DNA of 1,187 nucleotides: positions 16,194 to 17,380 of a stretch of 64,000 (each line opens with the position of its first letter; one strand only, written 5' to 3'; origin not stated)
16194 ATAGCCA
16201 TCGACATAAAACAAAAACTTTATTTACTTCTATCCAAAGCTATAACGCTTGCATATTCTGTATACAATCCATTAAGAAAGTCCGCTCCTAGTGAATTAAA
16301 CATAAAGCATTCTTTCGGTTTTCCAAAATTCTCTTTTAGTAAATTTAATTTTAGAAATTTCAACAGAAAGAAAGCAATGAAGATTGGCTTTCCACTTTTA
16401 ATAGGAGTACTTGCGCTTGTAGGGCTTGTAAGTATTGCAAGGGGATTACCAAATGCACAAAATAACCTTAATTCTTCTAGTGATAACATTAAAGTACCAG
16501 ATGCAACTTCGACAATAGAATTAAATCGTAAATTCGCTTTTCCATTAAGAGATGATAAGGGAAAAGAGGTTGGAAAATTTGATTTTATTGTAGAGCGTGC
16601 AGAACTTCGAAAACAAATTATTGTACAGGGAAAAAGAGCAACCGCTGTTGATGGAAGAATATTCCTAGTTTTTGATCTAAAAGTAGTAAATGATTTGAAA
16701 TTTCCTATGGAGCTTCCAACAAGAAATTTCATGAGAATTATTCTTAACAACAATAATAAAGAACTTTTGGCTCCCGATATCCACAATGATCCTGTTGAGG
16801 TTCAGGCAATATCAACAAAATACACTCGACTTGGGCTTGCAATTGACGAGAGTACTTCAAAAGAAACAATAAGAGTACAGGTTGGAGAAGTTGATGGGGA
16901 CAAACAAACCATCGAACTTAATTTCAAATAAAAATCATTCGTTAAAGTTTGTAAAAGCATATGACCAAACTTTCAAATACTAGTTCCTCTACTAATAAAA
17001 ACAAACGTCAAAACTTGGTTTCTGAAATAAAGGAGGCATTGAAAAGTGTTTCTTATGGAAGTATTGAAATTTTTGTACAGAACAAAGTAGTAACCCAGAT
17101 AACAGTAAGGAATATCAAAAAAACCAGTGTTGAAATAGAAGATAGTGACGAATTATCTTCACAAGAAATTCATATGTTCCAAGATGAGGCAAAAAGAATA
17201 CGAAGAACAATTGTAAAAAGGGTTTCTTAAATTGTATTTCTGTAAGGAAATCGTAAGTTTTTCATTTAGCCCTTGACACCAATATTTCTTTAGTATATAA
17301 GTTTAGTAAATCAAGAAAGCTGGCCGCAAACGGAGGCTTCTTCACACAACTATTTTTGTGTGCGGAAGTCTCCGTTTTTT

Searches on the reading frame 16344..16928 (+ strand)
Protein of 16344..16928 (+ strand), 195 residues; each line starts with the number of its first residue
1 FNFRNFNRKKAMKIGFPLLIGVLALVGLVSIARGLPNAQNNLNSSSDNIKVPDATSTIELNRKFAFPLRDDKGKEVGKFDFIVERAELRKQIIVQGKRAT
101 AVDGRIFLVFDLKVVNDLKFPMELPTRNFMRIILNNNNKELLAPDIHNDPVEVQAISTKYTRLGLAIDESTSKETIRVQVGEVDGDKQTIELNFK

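Call 61: search_protein_families(library=pfam, alignment_id=A4, max_evalue=0.01)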
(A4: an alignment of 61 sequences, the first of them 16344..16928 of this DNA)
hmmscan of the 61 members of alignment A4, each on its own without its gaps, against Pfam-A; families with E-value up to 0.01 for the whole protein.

A. member 1, window:16344-16928:+ (195 aa): 0 families

B. families by the number of members that match (of 61 scanned): 7 families
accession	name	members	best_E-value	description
PF11611.13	DUF4352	10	8.1e-08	Domain of unknown function (DUF4352)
PF01757.29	Acyl_transf_3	1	4.8e-05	Acyltransferase domain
PF16729.10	DUF5067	1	0.00088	Domain of unknown function (DUF5067)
PF10285.15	Luciferase_cat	1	0.0028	Luciferase catalytic domain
PF16112.10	DUF4830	1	0.0032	Domain of unknown function (DUF4830)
PF21572.2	Nop5_56-rel_N_Arc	1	0.0048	Archaeal Nop5/56-rel, N-terminal domain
PF17534.7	DUF5453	1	0.0051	Family of unknown function (DUF5453)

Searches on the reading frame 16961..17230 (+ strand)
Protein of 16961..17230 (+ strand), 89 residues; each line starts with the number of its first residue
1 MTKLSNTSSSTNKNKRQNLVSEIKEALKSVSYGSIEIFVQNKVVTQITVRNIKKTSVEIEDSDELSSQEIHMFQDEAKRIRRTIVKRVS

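Call 3: search_protein_families(library=pfam, proteins=[window:16961-17230:+], max_evalue=1)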
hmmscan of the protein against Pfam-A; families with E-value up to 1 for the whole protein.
window:16961-17230:+ (89 aa): 1 family
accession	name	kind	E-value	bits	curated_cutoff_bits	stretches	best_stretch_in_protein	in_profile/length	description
PF10055.14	DUF2292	-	5.3e-08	32.8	22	1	20-47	2-29/37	Uncharacterized small protein (DUF2292)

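Call 6: search_protein_families(library=ncbifam, proteins=[window:16961-17230:+], max_evalue=1)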
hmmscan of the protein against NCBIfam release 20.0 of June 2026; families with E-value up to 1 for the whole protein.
window:16961-17230:+ (89 aa): 2 families
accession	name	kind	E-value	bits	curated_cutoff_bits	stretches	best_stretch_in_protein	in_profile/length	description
NF033785.1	sulfur_OscA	equivalog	4.2e-05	23.5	85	1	17-48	14-45/60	sulfur starvation response protein OscA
TIGR04569.1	arch_SelU_Cterm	equivalog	0.04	13.8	180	1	4-75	135-209/217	selenouridine synthase SelU-like subunit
